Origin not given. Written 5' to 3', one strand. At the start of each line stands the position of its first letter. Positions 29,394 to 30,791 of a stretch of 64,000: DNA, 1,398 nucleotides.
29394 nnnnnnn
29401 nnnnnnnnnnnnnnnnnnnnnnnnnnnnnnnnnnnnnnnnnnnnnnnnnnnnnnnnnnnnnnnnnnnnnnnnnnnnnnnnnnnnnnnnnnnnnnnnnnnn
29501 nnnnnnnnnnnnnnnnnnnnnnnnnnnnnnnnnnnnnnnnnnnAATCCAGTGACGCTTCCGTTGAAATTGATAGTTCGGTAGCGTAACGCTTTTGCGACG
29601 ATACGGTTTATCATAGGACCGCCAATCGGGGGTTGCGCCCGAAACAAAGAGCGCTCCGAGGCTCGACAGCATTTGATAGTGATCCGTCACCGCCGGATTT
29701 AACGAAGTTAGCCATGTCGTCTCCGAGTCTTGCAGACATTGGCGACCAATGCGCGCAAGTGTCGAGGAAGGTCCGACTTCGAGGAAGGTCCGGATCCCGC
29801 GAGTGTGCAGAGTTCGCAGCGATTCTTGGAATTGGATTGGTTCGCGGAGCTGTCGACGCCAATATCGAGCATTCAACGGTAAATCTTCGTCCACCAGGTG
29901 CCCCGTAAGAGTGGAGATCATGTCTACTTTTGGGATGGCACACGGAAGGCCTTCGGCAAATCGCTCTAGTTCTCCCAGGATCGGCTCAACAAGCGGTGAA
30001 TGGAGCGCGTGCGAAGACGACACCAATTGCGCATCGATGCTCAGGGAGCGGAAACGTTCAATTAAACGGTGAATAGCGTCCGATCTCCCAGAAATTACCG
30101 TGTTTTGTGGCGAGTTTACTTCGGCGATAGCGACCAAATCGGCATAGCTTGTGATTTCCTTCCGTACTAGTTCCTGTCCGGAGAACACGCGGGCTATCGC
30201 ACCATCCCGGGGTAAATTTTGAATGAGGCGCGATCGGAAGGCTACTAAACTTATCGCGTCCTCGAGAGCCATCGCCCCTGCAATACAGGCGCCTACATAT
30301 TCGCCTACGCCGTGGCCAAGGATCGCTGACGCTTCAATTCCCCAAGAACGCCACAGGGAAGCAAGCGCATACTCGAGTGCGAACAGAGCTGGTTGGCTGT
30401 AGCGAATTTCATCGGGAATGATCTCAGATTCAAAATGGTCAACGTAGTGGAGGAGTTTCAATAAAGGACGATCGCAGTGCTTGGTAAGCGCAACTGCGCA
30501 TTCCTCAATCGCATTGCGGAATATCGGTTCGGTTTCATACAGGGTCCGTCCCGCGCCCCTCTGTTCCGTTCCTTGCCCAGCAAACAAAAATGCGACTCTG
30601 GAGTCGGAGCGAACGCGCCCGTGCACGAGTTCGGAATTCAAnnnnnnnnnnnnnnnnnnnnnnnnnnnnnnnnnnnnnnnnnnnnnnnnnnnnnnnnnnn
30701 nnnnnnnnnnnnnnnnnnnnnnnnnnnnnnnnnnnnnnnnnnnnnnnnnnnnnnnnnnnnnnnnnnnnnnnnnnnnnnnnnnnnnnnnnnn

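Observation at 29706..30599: Full-length AT domain with the catalytic serine replaced by glycine (GHGVG)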

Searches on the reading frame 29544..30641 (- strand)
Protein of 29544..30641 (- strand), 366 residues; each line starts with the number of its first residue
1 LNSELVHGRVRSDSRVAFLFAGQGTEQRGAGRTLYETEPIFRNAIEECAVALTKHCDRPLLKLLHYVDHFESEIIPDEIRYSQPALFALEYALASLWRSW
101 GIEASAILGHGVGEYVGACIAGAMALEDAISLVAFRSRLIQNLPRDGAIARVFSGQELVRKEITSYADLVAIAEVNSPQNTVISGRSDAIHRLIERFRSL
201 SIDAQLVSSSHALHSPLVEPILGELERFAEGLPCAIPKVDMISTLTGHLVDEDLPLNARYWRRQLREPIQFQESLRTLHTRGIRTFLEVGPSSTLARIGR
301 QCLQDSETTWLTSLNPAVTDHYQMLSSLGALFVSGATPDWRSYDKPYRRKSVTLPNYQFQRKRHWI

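Call 16: find_related_loci(query=window:29634-30590:-, collection=genome_contigs, flank=10000)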
Query window:29634-30590:- (319 aa) in genome_contigs; peptide patterns used: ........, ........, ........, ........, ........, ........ (x = any residue, [..] = any of these).
209 stretches matched a pattern, but none encodes a relative of the query by tblastn (E <= 1e-3).

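Call 33: find_homologous_proteins(query=window:29544-30641:-, max_evalue=1e-30)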
Query seq(366 aa) (366 aa): 121 proteins with E <= 1e-30 among 5569 candidates; the best 120 are listed.
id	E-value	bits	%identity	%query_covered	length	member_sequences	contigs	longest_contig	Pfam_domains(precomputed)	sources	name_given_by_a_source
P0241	2.9e-118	413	53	100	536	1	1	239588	PF22336.3,PF21089.4,PF22621.3,PF00698.27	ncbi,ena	-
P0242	3.6e-97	344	53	80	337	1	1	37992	PF00698.27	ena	-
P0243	3.7e-92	327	44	99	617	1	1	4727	PF22336.3,PF22621.3,PF22953.4,PF00698.27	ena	-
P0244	8.8e-90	319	45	97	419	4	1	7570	PF00698.27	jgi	jgi:acyl transferase domain-containing protein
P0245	1.1e-89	319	42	99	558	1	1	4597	PF00550.32,PF00698.27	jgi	jgi:acyl transferase domain-containing protein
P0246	1.3e-89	319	44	96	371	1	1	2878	PF00698.27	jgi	jgi:acyl transferase domain-containing protein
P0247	6.7e-89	316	44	94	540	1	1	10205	PF22336.3,PF22621.3,PF02801.29,PF16197.12,PF00698.27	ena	-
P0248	9.8e-89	316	45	90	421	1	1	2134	PF22336.3,PF22621.3,PF00698.27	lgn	-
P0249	3.2e-88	314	44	98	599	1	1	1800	PF22336.3,PF21089.4,PF22621.3,PF00698.27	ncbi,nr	ncbi:MAG TPA: acyltransferase domain-containing protein, partial [Pirellulales bacterium]|nr:acyltra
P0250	1.0e-87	312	43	95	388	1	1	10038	PF00698.27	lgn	-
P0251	2.6e-87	311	44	96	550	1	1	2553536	PF21089.4,PF00698.27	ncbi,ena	-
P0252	1.1e-86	309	44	96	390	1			PF00698.27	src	-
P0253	1.7e-86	308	42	96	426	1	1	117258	PF00698.27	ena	-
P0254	2.5e-85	305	43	96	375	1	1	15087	PF00698.27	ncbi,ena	-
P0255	5.6e-84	300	44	90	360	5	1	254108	PF00698.27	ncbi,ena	-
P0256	8.8e-83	296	40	100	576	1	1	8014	PF22336.3,PF21089.4,PF22621.3,PF00698.27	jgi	jgi:acyl transferase domain-containing protein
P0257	9.0e-83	296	44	96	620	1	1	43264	PF22336.3,PF22621.3,PF00550.32,PF00698.27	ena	-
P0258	1.3e-82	296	46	79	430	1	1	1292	PF00550.32,PF00698.27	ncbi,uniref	ncbi:acyltransferase domain-containing protein, partial [Phormidium sp. LEGE 05292]|uniref:acyltrans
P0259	1.6e-82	295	42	96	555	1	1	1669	PF22336.3,PF21089.4,PF22621.3,PF00698.27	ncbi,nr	ncbi:MAG: acyltransferase domain-containing protein, partial [Cyanothece sp. SIO2G6]|nr:acyltransfer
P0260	7.1e-82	293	41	99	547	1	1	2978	PF21089.4,PF00698.27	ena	-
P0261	1.1e-81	293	43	92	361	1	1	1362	PF00698.27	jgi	jgi:acyl transferase domain-containing protein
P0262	1.7e-81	292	42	97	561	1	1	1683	PF21089.4,PF00698.27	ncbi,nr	ncbi:MAG: acyltransferase domain-containing protein, partial [Myxococcales bacterium]|nr:acyltransfe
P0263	1.8e-80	289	44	90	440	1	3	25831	PF22336.3,PF22621.3,PF00698.27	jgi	jgi:acyl transferase domain-containing protein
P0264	2.5e-80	288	41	92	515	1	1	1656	PF00550.32,PF00698.27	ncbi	-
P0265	4.0e-79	284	40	96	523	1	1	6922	PF22336.3,PF22621.3,PF00698.27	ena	-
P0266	4.8e-79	284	40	96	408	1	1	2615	PF00698.27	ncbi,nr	ncbi:MAG TPA: acyltransferase domain-containing protein, partial [Longimicrobiaceae bacterium]|nr:ac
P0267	1.1e-78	283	41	92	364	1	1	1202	PF00698.27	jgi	jgi:acyl transferase domain-containing protein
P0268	1.1e-78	283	47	79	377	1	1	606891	PF00698.27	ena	-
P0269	6.0e-78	280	42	90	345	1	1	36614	PF00698.27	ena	-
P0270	1.5e-77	279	44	89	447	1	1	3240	PF22336.3,PF22621.3,PF00698.27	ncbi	-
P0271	3.9e-77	278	39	99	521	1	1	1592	PF22336.3,PF22621.3,PF16197.12,PF00698.27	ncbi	ncbi:MAG: acyltransferase domain-containing protein, partial [Bryobacteraceae bacterium]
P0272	8.4e-77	277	40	91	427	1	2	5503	PF22621.3,PF00698.27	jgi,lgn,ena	jgi:iturin family lipopeptide synthetase A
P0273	1.3e-76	276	43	84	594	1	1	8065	PF22336.3,PF22621.3,PF02801.29,PF16197.12,PF00698.27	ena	-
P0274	1.7e-76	275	42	86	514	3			PF21089.4,PF14765.13,PF00698.27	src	-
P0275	4.6e-76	274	38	99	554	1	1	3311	PF00550.32,PF23297.2,PF00698.27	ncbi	-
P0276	7.5e-76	273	45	79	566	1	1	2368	PF21089.4,PF14765.13,PF00698.27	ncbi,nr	ncbi:MAG: polyketide synthase dehydratase domain-containing protein, partial [Deltaproteobacteria ba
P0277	1.3e-75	273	41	95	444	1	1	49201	PF00698.27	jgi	jgi:acyl transferase domain-containing protein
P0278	8.0e-74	267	40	92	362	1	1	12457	PF00698.27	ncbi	ncbi:MAG: acyltransferase domain-containing protein [Terriglobia bacterium]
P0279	7.0e-73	264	44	79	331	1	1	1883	PF00698.27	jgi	jgi:acyl transferase domain-containing protein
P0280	9.7e-72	260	39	99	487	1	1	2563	PF00698.27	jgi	jgi:acyl transferase domain-containing protein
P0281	2.7e-71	258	41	91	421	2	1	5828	PF00698.27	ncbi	-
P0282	8.1e-71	257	38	97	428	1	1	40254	PF22621.3,PF00698.27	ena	-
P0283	1.0e-70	257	45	81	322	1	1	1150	PF00698.27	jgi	jgi:acyl transferase domain-containing protein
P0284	1.1e-70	256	40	98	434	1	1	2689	PF22621.3,PF00698.27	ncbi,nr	ncbi:MAG TPA: acyltransferase domain-containing protein, partial [Kofleriaceae bacterium]|nr:acyltra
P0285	3.9e-70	255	45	77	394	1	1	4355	PF00698.27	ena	-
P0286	6.1e-69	251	43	77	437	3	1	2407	PF22336.3,PF22621.3,PF00698.27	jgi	jgi:acyl transferase domain-containing protein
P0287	7.5e-69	250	43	77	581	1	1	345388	PF21089.4,PF14765.13,PF00698.27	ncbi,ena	-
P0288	9.9e-69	250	40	89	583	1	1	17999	PF22336.3,PF22621.3,PF16197.12,PF00698.27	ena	-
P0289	5.4e-68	248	46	77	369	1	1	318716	PF22336.3,PF22621.3,PF00698.27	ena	-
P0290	2.1e-67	246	41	79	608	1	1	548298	PF21089.4,PF00698.27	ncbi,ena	-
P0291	6.7e-67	244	39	89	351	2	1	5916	PF00698.27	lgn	-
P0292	8.6e-66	240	44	72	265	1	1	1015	PF00698.27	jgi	jgi:acyl transferase domain-containing protein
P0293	2.7e-65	239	43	79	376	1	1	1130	PF22336.3,PF22621.3,PF00698.27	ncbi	ncbi:hypothetical protein C2U71_18020, partial [Burkholderia ubonensis]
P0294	6.2e-65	238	42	73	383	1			PF22336.3,PF22621.3,PF16197.12,PF00698.27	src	-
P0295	2.2e-64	236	48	65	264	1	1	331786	PF00698.27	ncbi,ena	-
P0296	3.1e-64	235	41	80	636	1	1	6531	PF22621.3,PF06452.17,PF00698.27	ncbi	-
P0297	3.6e-63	232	37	99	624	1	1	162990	PF22336.3,PF22621.3,PF00550.32,PF16197.12,PF00698.27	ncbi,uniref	ncbi:acyltransferase domain-containing protein, partial [Streptomyces thinghirensis]|uniref:acyltran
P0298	4.2e-63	231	42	75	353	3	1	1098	PF22336.3,PF22621.3,PF00698.27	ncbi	ncbi:MAG: acyltransferase domain-containing protein, partial [Pyrinomonadaceae bacterium]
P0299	1.1e-62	230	39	88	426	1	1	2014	PF00698.27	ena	-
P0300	1.6e-62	230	38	84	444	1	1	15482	PF00698.27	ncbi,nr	ncbi:hypothetical protein BE20_15365 [Sorangium cellulosum]|nr:hypothetical protein BE20_15365 [Sora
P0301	5.0e-62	228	39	77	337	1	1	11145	PF00698.27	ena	-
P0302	5.9e-62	228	38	77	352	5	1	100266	PF00698.27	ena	-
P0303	1.7e-60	223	41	79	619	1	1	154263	PF21089.4,PF14765.13,PF00698.27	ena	-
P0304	2.4e-60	222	44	68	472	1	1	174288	PF22336.3,PF22621.3,PF02801.29,PF16197.12,PF00698.27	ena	-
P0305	8.1e-60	221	48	44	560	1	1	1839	PF22336.3,PF22621.3,PF02801.29,PF16197.12,PF00698.27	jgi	-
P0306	1.5e-59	220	34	99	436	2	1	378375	PF00698.27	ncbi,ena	-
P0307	2.8e-59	219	38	87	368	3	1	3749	PF00698.27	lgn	-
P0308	3.0e-58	216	37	87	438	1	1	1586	PF22336.3,PF22621.3,PF16197.12,PF00698.27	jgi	jgi:acyl transferase domain-containing protein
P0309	4.2e-56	208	41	71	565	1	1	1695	PF22336.3,PF00109.33,PF22621.3,PF02801.29,PF16197.12,PF00698.27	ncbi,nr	ncbi:MAG TPA: type I polyketide synthase, partial [Pyrinomonadaceae bacterium]|nr:type I polyketide 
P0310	1.5e-54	203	36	83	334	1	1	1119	PF00698.27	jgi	-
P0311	1.1e-53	201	41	77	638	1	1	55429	PF22336.3,PF22621.3,PF02801.29,PF16197.12,PF00698.27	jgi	jgi:acyl transferase domain-containing protein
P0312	2.8e-53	199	37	92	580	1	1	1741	PF00698.27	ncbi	ncbi:MAG: acyltransferase domain-containing protein, partial [Deltaproteobacteria bacterium]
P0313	1.4e-52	197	45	59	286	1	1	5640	PF00698.27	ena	-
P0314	6.5e-52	195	44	62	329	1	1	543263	PF22336.3,PF22621.3,PF00698.27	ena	-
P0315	4.3e-51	192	33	99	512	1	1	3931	PF22336.3,PF21089.4,PF22621.3,PF16197.12,PF00698.27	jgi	jgi:acyl transferase domain-containing protein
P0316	1.4e-50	190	35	98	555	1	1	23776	PF21089.4,PF00698.27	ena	-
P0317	3.1e-50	189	35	92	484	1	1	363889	PF00698.27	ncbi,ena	-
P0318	6.1e-50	188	33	96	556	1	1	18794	PF21089.4,PF00698.27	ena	-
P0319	1.8e-49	187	37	76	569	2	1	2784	PF22336.3,PF22621.3,PF02801.29,PF16197.12,PF00698.27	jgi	-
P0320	5.8e-49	185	32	92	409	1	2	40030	PF00698.27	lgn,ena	-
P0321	1.5e-48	184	39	46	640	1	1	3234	PF22336.3,PF00109.33,PF22621.3,PF02801.29,PF16197.12,PF00698.27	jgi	jgi:myxalamid-type polyketide synthase MxaB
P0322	4.3e-48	182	49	49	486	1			PF22336.3,PF00109.33,PF22621.3,PF02801.29,PF16197.12,PF00698.27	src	-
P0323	5.4e-48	182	37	73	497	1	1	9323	PF22336.3,PF22621.3,PF02801.29,PF16197.12,PF00698.27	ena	-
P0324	6.8e-48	181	45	57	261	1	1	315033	PF22621.3,PF00698.27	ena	-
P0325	1.0e-47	181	35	54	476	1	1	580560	PF22336.3,PF22621.3,PF02801.29,PF16197.12,PF00698.27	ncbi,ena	-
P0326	1.1e-47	181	32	96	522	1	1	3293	PF22336.3,PF22621.3,PF16197.12,PF00698.27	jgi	jgi:acyl transferase domain-containing protein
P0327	2.0e-47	180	35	95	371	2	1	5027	PF00698.27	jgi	-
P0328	5.4e-45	172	33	85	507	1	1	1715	PF21089.4,PF16197.12,PF00698.27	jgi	jgi:acyl transferase domain-containing protein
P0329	7.0e-45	172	46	51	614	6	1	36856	PF22336.3,PF00109.33,PF22621.3,PF02801.29,PF16197.12,PF00698.27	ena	-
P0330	9.9e-45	171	44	51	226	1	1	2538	PF00698.27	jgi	jgi:acyl transferase domain-containing protein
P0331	1.3e-44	171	42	64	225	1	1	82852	PF00698.27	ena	-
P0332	2.5e-44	170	46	61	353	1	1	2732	PF22336.3,PF22621.3,PF16197.12,PF00698.27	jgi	jgi:acyl transferase domain-containing protein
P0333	2.6e-44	170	33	88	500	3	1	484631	PF21089.4,PF14765.13,PF00698.27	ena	-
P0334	6.6e-43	165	43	54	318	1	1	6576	PF22336.3,PF22621.3,PF00698.27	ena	-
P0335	5.1e-42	162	32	92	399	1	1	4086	PF00698.27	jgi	jgi:acyl transferase domain-containing protein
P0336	6.6e-42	162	39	60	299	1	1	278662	PF00698.27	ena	-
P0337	9.2e-42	161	50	44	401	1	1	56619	PF00698.27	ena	-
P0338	1.4e-41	161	47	49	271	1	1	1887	PF22336.3,PF22621.3,PF00698.27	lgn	-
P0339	1.8e-41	160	55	35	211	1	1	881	PF00698.27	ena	-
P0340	5.6e-41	159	44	51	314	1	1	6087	PF00698.27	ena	-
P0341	2.2e-40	157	47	46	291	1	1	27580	PF00698.27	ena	-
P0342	2.3e-40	157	44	52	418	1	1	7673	PF00550.32,PF00698.27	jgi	jgi:acyl transferase domain-containing protein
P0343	3.0e-40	156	45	54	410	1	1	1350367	PF22336.3,PF22621.3,PF02801.29,PF16197.12,PF00698.27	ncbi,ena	-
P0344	4.7e-40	156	33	78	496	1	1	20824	PF00550.32,PF00698.27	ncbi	ncbi:MAG: acyltransferase domain-containing protein, partial [Acidobacteriota bacterium]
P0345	5.1e-39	152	52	40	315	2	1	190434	PF22336.3,PF22621.3,PF16197.12,PF00698.27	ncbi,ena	-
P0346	2.6e-38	150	42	39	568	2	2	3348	PF22336.3,PF00109.33,PF22621.3,PF02801.29,PF16197.12,PF00698.27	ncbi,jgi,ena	-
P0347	8.0e-38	148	53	40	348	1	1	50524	PF16197.12,PF00698.27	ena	-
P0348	1.4e-37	148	31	78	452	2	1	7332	PF00550.32,PF00698.27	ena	-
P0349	2.5e-37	147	46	50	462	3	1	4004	PF22336.3,PF22621.3,PF02801.29,PF16197.12,PF00698.27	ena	-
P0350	4.6e-37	146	38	59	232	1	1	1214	PF00698.27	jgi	jgi:acyl transferase domain-containing protein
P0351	5.8e-36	142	46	50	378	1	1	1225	PF22336.3,PF22621.3,PF02801.29,PF16197.12,PF00698.27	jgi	jgi:polyketide synthase 12/myxalamid-type polyketide synthase MxaB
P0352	1.9e-35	141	32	99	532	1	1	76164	PF16197.12,PF00698.27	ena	-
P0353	2.4e-35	140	44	36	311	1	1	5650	PF00698.27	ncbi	ncbi:MAG: acyltransferase domain-containing protein, partial [Kovacikia sp.]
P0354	2.8e-35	140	44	45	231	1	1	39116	PF00698.27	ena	-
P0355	2.2e-34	137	56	32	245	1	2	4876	PF22336.3,PF22621.3,PF16197.12,PF00698.27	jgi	-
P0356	5.1e-34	136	40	53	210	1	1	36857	PF00698.27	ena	-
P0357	6.1e-34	136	44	46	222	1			PF00698.27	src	-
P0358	1.1e-33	135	48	43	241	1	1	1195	PF22336.3,PF22621.3,PF00698.27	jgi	jgi:microcystin synthetase protein McyG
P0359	4.4e-33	133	35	70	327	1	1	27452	PF00698.27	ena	-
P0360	5.2e-32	129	42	48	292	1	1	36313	PF00698.27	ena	-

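Call 43: search_solved_structures(query=window:29544-30641:-, max_evalue=1e-20, show_alignments=2)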
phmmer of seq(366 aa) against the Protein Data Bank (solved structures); distinct sequences matched with E-value up to 1e-20: 69 (the best 60 are shown).
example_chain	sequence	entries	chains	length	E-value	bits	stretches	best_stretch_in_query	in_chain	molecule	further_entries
4mz0_A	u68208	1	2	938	5.1e-88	298.5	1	14-366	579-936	CurL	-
9iyw_A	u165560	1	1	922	7.6e-66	225.6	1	8-366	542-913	Polyketide synthase,GfsA KSQ-AncAT chimeric protein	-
8in9_A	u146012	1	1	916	8.4e-64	218.9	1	8-366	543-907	Polyketide synthase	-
7vee_A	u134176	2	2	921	8.5e-64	218.9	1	8-366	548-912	Polyketide synthase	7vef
11sz_A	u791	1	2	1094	6.5e-58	199.5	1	12-366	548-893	6-deoxyerythronolide-B synthase, Erythronolide synthase EryA2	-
6iyo_A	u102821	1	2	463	4.7e-57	196.7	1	12-360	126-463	Type I modular polyketide synthase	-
7m7i_B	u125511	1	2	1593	3.3e-53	184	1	8-366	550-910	EryAI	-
7m7j_B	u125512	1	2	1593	3.5e-53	184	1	8-366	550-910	EryAI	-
7m7f_B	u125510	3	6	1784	6.2e-53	183.1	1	8-366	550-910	EryAI,6-deoxyerythronolide-B synthase EryA3, modules 5 and 6 chimera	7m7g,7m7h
8tjn_B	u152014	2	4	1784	8.7e-53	182.7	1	8-366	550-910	EryAI,6-deoxyerythronolide-B synthase EryA3, modules 5 and 6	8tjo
2hg4_A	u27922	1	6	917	4.7e-51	177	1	7-366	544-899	6-Deoxyerythronolide B Synthase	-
2qo3_A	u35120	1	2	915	1e-49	172.6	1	6-366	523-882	EryAII Erythromycin polyketide synthase modules 3 and 4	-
6c9u_A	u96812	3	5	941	1.1e-49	172.5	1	6-366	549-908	6-deoxyerythronolide-B synthase EryA2, modules 3 and 4 | EryAII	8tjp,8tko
7m7e_B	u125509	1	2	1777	2.3e-49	171.4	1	6-366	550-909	6-deoxyerythronolide-B synthase EryA2, modules 3 and 4,EryAI,6-deoxyerythronolide-B syntha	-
8tpw_A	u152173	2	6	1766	3.1e-49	171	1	6-366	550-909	EryAII,EryAII,EryAII,EryAII,6-deoxyerythronolide-B synthase EryA3, modules 5 and 6 | EryAII,EryAII,EryAII,6-deoxyerythronolide-B synthase EryA3, modules 5 and 6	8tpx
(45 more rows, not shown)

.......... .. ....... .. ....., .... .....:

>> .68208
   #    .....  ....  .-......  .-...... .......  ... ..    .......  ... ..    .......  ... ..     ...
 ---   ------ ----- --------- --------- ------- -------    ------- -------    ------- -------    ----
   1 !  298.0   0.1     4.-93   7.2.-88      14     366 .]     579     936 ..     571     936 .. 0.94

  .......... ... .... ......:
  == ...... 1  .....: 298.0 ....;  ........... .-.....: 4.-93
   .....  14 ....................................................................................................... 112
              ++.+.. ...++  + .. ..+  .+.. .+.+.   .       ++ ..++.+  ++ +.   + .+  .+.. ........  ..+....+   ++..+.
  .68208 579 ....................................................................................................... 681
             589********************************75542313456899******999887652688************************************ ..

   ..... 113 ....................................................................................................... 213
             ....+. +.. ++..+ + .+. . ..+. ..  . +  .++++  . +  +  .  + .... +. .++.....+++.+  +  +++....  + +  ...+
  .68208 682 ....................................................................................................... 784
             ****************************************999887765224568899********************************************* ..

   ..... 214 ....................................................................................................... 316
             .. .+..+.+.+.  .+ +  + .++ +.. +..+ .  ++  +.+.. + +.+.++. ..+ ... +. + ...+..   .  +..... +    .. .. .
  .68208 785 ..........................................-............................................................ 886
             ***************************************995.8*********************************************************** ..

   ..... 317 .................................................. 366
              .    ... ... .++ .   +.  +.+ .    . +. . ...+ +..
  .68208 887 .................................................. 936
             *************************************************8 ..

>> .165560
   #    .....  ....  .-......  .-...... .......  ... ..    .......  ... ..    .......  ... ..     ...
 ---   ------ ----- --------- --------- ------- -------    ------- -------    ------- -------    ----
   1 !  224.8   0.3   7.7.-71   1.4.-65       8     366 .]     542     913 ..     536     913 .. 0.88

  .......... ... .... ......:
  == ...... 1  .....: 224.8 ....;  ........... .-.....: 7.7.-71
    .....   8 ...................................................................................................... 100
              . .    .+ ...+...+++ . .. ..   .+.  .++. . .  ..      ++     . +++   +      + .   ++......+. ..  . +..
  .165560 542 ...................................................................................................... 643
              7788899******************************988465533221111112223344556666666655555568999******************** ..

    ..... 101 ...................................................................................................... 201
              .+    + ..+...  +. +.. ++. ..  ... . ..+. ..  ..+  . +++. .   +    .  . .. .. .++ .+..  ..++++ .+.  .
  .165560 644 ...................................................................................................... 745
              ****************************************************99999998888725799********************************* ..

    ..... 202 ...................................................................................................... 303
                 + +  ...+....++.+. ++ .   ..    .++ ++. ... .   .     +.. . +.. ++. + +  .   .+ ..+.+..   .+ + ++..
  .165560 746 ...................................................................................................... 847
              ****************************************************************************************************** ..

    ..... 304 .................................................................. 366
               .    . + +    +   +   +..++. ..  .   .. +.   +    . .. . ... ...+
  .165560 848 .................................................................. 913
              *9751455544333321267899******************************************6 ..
